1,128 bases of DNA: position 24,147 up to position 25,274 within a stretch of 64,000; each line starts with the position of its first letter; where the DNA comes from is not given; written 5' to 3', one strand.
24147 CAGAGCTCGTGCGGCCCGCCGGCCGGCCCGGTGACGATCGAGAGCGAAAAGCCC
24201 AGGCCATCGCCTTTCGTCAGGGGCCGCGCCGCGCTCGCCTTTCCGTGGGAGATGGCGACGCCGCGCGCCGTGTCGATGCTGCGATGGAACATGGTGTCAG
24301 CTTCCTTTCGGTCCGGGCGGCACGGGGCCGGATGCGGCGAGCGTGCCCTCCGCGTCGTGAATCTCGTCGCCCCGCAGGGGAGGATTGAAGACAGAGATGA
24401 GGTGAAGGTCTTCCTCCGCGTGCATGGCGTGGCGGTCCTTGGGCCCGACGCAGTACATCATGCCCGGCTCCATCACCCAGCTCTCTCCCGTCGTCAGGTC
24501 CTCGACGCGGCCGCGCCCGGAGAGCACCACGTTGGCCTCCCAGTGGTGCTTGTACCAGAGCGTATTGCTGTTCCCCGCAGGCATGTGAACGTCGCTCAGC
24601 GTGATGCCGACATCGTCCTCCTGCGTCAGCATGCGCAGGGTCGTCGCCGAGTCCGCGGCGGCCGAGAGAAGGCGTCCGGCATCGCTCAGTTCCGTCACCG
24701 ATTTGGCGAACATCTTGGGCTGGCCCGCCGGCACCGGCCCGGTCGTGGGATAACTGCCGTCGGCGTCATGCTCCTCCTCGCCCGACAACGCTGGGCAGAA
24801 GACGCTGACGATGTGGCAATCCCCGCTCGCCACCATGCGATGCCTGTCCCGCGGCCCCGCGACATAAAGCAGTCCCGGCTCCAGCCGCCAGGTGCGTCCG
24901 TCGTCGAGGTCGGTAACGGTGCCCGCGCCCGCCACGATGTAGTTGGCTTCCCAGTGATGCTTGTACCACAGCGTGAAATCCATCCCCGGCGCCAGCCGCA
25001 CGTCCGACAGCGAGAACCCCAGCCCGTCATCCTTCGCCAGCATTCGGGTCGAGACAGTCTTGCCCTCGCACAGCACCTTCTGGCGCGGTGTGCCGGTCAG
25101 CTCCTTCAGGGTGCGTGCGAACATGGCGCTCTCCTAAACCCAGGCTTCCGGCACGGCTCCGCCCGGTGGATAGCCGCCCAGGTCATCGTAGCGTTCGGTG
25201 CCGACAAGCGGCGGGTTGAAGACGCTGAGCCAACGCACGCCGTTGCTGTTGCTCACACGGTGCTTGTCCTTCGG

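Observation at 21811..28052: Operon of six tandem genes, each encoding a fused double ectoine-synthase (EctC)-like cupin: 12 EctC domains in a row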

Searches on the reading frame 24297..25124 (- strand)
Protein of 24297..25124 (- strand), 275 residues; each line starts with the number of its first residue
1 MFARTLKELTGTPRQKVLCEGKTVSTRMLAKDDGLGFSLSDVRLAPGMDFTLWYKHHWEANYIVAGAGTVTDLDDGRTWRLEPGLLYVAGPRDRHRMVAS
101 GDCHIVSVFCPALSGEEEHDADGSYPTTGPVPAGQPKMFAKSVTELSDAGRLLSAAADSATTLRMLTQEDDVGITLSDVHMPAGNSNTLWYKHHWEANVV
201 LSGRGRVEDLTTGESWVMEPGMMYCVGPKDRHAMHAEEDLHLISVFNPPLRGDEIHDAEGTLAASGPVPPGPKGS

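Call 4: search_protein_families(library=pfam, proteins=[window:24297-25124:-], max_evalue=0.01)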
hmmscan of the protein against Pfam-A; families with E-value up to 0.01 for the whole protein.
window:24297-25124:- (275 aa): 6 families
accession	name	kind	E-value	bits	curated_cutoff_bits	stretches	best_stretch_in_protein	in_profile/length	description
PF06339.18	Ectoine_synth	-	1.3e-69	232.8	27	2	1-127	1-125/127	Ectoine synthase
PF07883.17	Cupin_2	-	1.1e-14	54.3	27.2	2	42-109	3-70/70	Cupin domain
PF02311.25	AraC_binding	-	0.00044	20.4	21.1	0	61-102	27-66/135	AraC-like ligand binding domain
PF05899.18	Cupin_3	-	0.002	18.2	23.5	0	53-84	21-51/74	EutQ-like cupin domain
PF14525.12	AraC_binding_2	-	0.0021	18.3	27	0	64-160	62-158/173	AraC-binding-like domain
PF05726.19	Pirin_C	-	0.0044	17.8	27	0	41-104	3-63/103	Pirin C-terminal cupin domain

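Call 5: search_protein_families(library=ncbifam, proteins=[window:24297-25124:-], max_evalue=0.01)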
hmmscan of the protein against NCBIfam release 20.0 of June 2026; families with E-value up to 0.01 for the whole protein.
window:24297-25124:- (275 aa): 2 families
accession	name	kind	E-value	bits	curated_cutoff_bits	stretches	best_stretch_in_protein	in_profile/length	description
NF009806.0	PRK13290.1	subfamily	5.4e-70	233.5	128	2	1-127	1-125/130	ectoine synthase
NF038084.1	DHCW_cupin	hypoth_equivalog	0.00062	19.9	70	0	68-102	64-99/106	DHCW motif cupin fold protein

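Call 11: find_homologous_proteins(query=window:24297-25124:-, max_evalue=0.00001)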
Query window:24297-25124:- (275 aa): 611 proteins with E <= 0.00001 among 2635 candidates; the best 120 are listed.
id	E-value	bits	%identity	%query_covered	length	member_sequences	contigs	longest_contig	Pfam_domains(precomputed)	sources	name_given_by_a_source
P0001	1.5e-175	601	93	100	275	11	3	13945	PF06339.19,PF07883.18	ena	-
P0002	1.9e-173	594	92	96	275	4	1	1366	PF06339.19,PF07883.18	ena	-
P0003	2.6e-127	442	49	99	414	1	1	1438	PF06339.19,PF07883.18,PF02311.26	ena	-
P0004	1.8e-122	426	66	100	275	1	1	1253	PF06339.19,PF07883.18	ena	-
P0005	6.5e-120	418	65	100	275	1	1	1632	PF06339.19,PF07883.18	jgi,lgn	-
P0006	1.6e-113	397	52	93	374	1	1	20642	PF06339.19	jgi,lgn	jgi:L-ectoine synthase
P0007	1.1e-112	394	62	99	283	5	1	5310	PF06339.19,PF07883.18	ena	-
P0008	1.1e-111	391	61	99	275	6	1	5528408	PF06339.19,PF07883.18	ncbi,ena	-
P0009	3.9e-110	386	60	99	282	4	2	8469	PF06339.19,PF07883.18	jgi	jgi:quercetin dioxygenase-like cupin family protein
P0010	9.1e-110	385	63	99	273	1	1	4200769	PF06339.19,PF07883.18,PF02311.26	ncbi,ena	-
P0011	1.0e-109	385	61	96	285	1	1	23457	PF06339.19,PF07883.18,PF02311.26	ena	-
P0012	7.3e-108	379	60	99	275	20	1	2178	PF06339.19,PF07883.18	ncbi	ncbi:MAG: ectoine synthase [Alphaproteobacteria bacterium]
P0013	1.0e-107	378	62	99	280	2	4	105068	PF06339.19,PF07883.18,PF02311.26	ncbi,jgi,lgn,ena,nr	ncbi:MAG: ectoine synthase [bacterium]|nr:ectoine synthase [bacterium]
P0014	3.6e-107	376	62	99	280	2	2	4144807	PF06339.19,PF07883.18,PF02311.26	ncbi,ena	-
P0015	7.6e-107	375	62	100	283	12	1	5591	PF06339.19,PF07883.18,PF02311.26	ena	-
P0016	1.2e-106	375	62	99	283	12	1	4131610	PF06339.19,PF07883.18,PF02311.26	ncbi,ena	-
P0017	1.5e-106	374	59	96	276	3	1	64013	PF06339.19,PF07883.18,PF02311.26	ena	-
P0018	2.8e-106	373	60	99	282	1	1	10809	PF06339.19,PF07883.18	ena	-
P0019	3.7e-106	373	61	99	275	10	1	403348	PF06339.19,PF07883.18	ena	-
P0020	3.9e-106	373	59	100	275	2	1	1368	PF06339.19,PF07883.18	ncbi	-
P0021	4.6e-106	373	57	100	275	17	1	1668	PF06339.19,PF07883.18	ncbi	-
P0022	6.7e-106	372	60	99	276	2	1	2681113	PF06339.19,PF07883.18,PF02311.26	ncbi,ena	-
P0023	7.5e-106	372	60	100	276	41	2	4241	PF06339.19,PF07883.18,PF02311.26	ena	-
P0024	1.2e-105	371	62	91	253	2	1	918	PF06339.19,PF07883.18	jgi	jgi:L-ectoine synthase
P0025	1.3e-105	371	60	96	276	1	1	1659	PF06339.19,PF07883.18,PF02311.26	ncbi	-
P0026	1.3e-105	371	58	99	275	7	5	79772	PF06339.19,PF07883.18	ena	-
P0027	1.8e-105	371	60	99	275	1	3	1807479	PF06339.19,PF07883.18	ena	-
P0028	2.0e-105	371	58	95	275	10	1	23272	PF06339.19,PF07883.18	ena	-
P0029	3.9e-105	370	58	100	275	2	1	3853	PF06339.19,PF07883.18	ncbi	-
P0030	4.5e-105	369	62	99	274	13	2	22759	PF06339.19,PF07883.18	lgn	-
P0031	4.8e-105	369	60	96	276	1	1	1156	PF06339.19,PF07883.18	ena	-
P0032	1.6e-104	368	57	96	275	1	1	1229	PF06339.19,PF07883.18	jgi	jgi:L-ectoine synthase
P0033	1.9e-104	367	58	100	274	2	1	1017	PF06339.19,PF07883.18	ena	-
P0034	2.7e-104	367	57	100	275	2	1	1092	PF06339.19,PF07883.18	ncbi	-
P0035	3.8e-104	366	59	95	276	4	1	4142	PF06339.19,PF07883.18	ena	-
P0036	5.1e-104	366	58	95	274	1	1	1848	PF06339.19,PF07883.18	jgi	jgi:L-ectoine synthase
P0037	8.4e-104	365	58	100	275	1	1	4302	PF06339.19,PF07883.18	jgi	-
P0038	9.6e-104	365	59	99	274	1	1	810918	PF06339.19,PF07883.18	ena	-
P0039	1.3e-103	365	58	99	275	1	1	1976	PF06339.19,PF07883.18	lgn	-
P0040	1.7e-103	364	59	99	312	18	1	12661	PF06339.19,PF07883.18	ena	-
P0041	3.5e-103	363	58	100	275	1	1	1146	PF06339.19,PF07883.18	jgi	jgi:L-ectoine synthase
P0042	5.9e-103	362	57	99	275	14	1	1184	PF06339.19,PF07883.18,PF02311.26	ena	-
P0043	9.6e-103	362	58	95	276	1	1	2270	PF06339.19,PF07883.18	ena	-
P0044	1.1e-102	362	58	96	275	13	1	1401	PF06339.19,PF07883.18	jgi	-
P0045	1.7e-102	361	55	95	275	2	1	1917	PF06339.19,PF07883.18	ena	-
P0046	4.5e-102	360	58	95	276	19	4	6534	PF06339.19,PF07883.18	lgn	-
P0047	6.0e-102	359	58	95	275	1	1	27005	PF06339.19,PF07883.18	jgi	jgi:L-ectoine synthase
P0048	2.4e-101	357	57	100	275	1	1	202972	PF06339.19,PF07883.18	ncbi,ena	-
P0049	2.5e-101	357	57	96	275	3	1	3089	PF06339.19,PF07883.18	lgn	-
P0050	3.8e-101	356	58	94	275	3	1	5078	PF06339.19,PF07883.18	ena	-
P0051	3.9e-101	356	58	95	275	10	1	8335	PF06339.19,PF07883.18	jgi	jgi:L-ectoine synthase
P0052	4.9e-101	356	57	99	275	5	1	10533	PF06339.19,PF07883.18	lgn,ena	-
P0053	6.4e-101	356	58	96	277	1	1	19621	PF06339.19,PF07883.18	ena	-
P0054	6.5e-101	356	57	100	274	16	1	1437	PF06339.19,PF07883.18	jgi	-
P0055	7.0e-101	356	57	95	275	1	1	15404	PF06339.19,PF07883.18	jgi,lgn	jgi:L-ectoine synthase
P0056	2.6e-100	354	58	100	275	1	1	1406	PF06339.19,PF07883.18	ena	-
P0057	4.1e-100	353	57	99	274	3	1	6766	PF06339.19,PF07883.18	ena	-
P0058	4.4e-100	353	58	100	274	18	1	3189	PF06339.19,PF07883.18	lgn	-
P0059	6.1e-100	353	56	95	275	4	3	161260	PF06339.19,PF07883.18,PF02311.26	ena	-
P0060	7.6e-100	352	56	95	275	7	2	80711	PF06339.19,PF07883.18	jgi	jgi:quercetin dioxygenase-like cupin family protein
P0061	8.0e-100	352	55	95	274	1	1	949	PF06339.19,PF07883.18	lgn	-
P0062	8.4e-100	352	57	99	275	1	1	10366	PF06339.19,PF07883.18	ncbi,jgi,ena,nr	ncbi:MAG: ectoine synthase [Gammaproteobacteria bacterium]|nr:ectoine synthase [Gammaproteobacteria 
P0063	1.1e-99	352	56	95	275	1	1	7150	PF06339.19,PF07883.18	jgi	jgi:L-ectoine synthase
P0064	1.3e-99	351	57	100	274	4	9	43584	PF06339.19,PF07883.18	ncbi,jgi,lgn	jgi:L-ectoine synthase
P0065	1.3e-99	351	56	95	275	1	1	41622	PF06339.19,PF07883.18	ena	-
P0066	1.5e-99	351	57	100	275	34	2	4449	PF06339.19,PF07883.18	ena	-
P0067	1.7e-99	351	55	96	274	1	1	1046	PF06339.19,PF07883.18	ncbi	-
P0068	1.9e-99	351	57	95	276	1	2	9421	PF06339.19,PF07883.18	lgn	-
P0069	2.0e-99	351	58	100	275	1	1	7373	PF06339.19,PF07883.18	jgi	jgi:L-ectoine synthase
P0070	2.0e-99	351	57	96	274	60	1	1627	PF06339.19,PF07883.18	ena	-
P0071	2.1e-99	351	56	96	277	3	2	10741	PF06339.19,PF07883.18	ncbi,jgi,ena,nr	ncbi:MAG TPA: ectoine synthase [Stellaceae bacterium]|nr:ectoine synthase [Stellaceae bacterium]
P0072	2.4e-99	351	58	88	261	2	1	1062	PF06339.19,PF07883.18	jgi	-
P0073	3.6e-99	350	57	95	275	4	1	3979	PF06339.19,PF07883.18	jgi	jgi:L-ectoine synthase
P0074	4.9e-99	350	55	99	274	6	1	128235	PF06339.19,PF07883.18,PF02311.26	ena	-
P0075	5.6e-99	349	56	96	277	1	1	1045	PF06339.19,PF07883.18,PF02311.26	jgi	-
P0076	5.8e-99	349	56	100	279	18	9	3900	PF06339.19,PF07883.18,PF02311.26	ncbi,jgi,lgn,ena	-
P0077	8.5e-99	349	57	100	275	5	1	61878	PF06339.19,PF07883.18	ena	-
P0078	9.6e-99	349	57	96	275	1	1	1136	PF06339.19,PF07883.18,PF02311.26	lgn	-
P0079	1.2e-98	348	57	100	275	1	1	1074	PF06339.19,PF07883.18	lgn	-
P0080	1.4e-98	348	57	100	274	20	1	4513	PF06339.19,PF07883.18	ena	-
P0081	1.4e-98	348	57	99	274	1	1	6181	PF06339.19,PF07883.18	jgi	jgi:L-ectoine synthase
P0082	2.9e-98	347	58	100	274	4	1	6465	PF06339.19,PF07883.18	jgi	jgi:L-ectoine synthase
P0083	3.8e-98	347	54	99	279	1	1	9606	PF06339.19,PF07883.18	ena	-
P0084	4.5e-98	346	58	100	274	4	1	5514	PF06339.19,PF07883.18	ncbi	-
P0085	4.9e-98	346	55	99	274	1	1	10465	PF06339.19,PF07883.18,PF02311.26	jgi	-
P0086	5.7e-98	346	57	100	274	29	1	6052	PF06339.19,PF07883.18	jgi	jgi:L-ectoine synthase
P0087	6.8e-98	346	55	97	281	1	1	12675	PF06339.19,PF07883.18,PF02311.26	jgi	jgi:L-ectoine synthase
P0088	7.3e-98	346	55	100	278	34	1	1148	PF06339.19,PF07883.18,PF02311.26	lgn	-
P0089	7.7e-98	346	57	95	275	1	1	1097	PF06339.19,PF07883.18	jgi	jgi:L-ectoine synthase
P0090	9.3e-98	345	56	95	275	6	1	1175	PF06339.19,PF07883.18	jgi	-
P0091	1.2e-97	345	54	99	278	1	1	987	PF06339.19,PF07883.18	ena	-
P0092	1.3e-97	345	55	96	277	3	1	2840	PF06339.19,PF07883.18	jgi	jgi:L-ectoine synthase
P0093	1.4e-97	345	56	95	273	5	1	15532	PF06339.19,PF07883.18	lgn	-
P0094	2.2e-97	344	59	90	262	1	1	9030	PF06339.19,PF07883.18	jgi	jgi:L-ectoine synthase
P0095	3.3e-97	344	56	95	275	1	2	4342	PF06339.19,PF07883.18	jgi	jgi:L-ectoine synthase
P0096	5.1e-97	343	56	99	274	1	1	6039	PF06339.19,PF07883.18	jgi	jgi:L-ectoine synthase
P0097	1.1e-96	342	56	99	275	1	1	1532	PF06339.19,PF07883.18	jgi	jgi:L-ectoine synthase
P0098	1.8e-96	341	54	96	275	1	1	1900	PF06339.19,PF07883.18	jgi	jgi:L-ectoine synthase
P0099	1.8e-96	341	54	100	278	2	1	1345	PF06339.19,PF07883.18,PF02311.26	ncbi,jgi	-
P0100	2.1e-96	341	55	100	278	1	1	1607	PF06339.19,PF07883.18,PF02311.26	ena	-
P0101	2.1e-96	341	56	96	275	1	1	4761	PF06339.19,PF07883.18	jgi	jgi:L-ectoine synthase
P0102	2.2e-96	341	54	94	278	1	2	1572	PF06339.19,PF07883.18,PF02311.26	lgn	-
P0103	2.3e-96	341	55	96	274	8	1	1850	PF06339.19,PF07883.18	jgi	jgi:L-ectoine synthase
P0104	2.7e-96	341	55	95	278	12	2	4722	PF06339.19,PF07883.18,PF02311.26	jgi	jgi:L-ectoine synthase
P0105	2.8e-96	341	54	95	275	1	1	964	PF06339.19,PF07883.18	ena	-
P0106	2.9e-96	340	56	100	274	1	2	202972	PF06339.19,PF07883.18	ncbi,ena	-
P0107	3.5e-96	340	54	96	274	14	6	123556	PF06339.19,PF07883.18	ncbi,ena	-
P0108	3.6e-96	340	53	95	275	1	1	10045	PF06339.19,PF07883.18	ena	-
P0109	4.1e-96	340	56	99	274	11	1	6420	PF06339.19,PF07883.18,PF02311.26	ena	-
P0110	5.9e-96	339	55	95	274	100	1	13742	PF06339.19,PF07883.18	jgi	jgi:L-ectoine synthase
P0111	7.4e-96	339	55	100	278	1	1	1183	PF06339.19,PF07883.18,PF02311.26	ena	-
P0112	8.4e-96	339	55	95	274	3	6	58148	PF06339.19,PF07883.18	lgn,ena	-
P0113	8.9e-96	339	55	95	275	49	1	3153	PF06339.19,PF07883.18,PF05899.19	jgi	jgi:L-ectoine synthase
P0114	1.0e-95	339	56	99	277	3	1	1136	PF06339.19,PF07883.18,PF02311.26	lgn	-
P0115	1.0e-95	339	57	100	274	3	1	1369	PF06339.19,PF07883.18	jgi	jgi:L-ectoine synthase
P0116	1.0e-95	339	56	95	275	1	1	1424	PF06339.19,PF07883.18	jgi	jgi:quercetin dioxygenase-like cupin family protein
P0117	1.1e-95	339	55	100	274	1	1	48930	PF06339.19,PF07883.18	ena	-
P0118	1.2e-95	338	56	95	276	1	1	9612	PF06339.19,PF07883.18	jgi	jgi:L-ectoine synthase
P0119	1.2e-95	338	55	100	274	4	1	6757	PF06339.19,PF07883.18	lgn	-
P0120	1.8e-95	338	55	99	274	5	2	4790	PF06339.19,PF07883.18,PF02311.26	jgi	jgi:L-ectoine synthase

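Call 13: find_encoding_contigs(protein=P0008, flank=10000, max_places=3)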
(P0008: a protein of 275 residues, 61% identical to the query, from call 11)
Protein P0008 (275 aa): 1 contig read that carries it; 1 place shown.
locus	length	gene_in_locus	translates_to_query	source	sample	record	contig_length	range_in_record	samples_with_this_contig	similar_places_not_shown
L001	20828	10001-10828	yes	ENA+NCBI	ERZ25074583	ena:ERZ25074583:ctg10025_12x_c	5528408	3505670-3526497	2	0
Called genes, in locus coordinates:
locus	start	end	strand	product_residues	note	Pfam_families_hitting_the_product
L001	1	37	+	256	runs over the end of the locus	PF00497:SBP_bac_3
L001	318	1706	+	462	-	PF01554:MatE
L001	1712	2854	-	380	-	PF24827:AstE_AspA_cat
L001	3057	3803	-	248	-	PF06035:Peptidase_C93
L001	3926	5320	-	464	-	-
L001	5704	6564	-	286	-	-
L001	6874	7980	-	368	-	PF24827:AstE_AspA_cat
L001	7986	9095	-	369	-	PF24827:AstE_AspA_cat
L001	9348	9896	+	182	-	-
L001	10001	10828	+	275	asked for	PF06339:Ectoine_synth, PF07883:Cupin_2 (faint), PF06339:Ectoine_synth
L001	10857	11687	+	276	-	PF06339:Ectoine_synth, PF07883:Cupin_2 (faint), PF02311:AraC_binding (faint), PF06339:Ectoine_synth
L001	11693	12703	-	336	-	PF02322:Cyt_bd_oxida_II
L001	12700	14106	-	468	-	PF01654:Cyt_bd_oxida_I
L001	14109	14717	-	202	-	PF01022:HTH_5 (faint), PF12802:MarR_2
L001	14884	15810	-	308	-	PF00892:EamA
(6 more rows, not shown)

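Call 14: find_encoding_contigs(protein=P0010, flank=10000, max_places=3)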
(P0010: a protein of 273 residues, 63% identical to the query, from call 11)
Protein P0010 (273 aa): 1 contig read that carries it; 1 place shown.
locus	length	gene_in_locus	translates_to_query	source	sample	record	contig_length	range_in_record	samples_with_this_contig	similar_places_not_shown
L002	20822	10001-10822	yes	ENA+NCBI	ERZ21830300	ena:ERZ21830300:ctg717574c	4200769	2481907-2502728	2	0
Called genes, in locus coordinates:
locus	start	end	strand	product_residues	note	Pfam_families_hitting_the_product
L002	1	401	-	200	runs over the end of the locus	PF12804:NTP_transf_3 (weak), PF09837:DUF2064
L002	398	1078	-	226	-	PF00535:Glycos_transf_2, PF13641:Glyco_tranf_2_3 (weak)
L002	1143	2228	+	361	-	PF04055:Radical_SAM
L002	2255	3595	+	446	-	PF00999:Na_H_Exchanger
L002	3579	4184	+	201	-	PF01351:RNase_HII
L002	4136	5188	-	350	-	PF00730:HhH-GPD, PF00633:HHH (weak), PF14815:NUDIX_4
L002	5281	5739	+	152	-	PF05258:DciA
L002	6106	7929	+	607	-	PF01609:DDE_Tnp_1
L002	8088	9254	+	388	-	PF00355:Rieske, PF00848:Ring_hydroxyl_A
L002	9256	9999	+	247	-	PF06339:Ectoine_synth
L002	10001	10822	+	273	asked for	PF06339:Ectoine_synth, PF02311:AraC_binding (faint), PF06339:Ectoine_synth, PF07883:Cupin_2 (weak)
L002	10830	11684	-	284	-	PF02668:TauD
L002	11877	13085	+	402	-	PF00108:Thiolase_N, PF00109:ketoacyl-synt (weak), PF02803:Thiolase_C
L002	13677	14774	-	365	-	PF00733:Asn_synthase (faint), PF03054:tRNA_Me_trans, PF20259:tRNA_Me_trans_M, PF20258:tRNA_Me_trans_C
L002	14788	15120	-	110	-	PF00111:Fer2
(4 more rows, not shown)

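Call 15: search_solved_structures(query=window:24297-25124:-, max_evalue=0.001, show_alignments=2)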
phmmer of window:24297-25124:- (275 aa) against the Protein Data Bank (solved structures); distinct sequences matched with E-value up to 0.001: 4.
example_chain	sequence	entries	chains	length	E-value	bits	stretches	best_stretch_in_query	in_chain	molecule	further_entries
5onn_A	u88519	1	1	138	5.6e-23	85.1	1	162-272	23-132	L-ectoine synthase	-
5onm_A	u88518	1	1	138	6.2e-23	85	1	162-271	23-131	L-ectoine synthase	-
5ono_A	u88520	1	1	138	1.9e-22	83.4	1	162-268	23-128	L-ectoine synthase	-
5bxx_A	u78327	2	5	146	1.5e-21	80.5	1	156-265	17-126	L-ectoine synthase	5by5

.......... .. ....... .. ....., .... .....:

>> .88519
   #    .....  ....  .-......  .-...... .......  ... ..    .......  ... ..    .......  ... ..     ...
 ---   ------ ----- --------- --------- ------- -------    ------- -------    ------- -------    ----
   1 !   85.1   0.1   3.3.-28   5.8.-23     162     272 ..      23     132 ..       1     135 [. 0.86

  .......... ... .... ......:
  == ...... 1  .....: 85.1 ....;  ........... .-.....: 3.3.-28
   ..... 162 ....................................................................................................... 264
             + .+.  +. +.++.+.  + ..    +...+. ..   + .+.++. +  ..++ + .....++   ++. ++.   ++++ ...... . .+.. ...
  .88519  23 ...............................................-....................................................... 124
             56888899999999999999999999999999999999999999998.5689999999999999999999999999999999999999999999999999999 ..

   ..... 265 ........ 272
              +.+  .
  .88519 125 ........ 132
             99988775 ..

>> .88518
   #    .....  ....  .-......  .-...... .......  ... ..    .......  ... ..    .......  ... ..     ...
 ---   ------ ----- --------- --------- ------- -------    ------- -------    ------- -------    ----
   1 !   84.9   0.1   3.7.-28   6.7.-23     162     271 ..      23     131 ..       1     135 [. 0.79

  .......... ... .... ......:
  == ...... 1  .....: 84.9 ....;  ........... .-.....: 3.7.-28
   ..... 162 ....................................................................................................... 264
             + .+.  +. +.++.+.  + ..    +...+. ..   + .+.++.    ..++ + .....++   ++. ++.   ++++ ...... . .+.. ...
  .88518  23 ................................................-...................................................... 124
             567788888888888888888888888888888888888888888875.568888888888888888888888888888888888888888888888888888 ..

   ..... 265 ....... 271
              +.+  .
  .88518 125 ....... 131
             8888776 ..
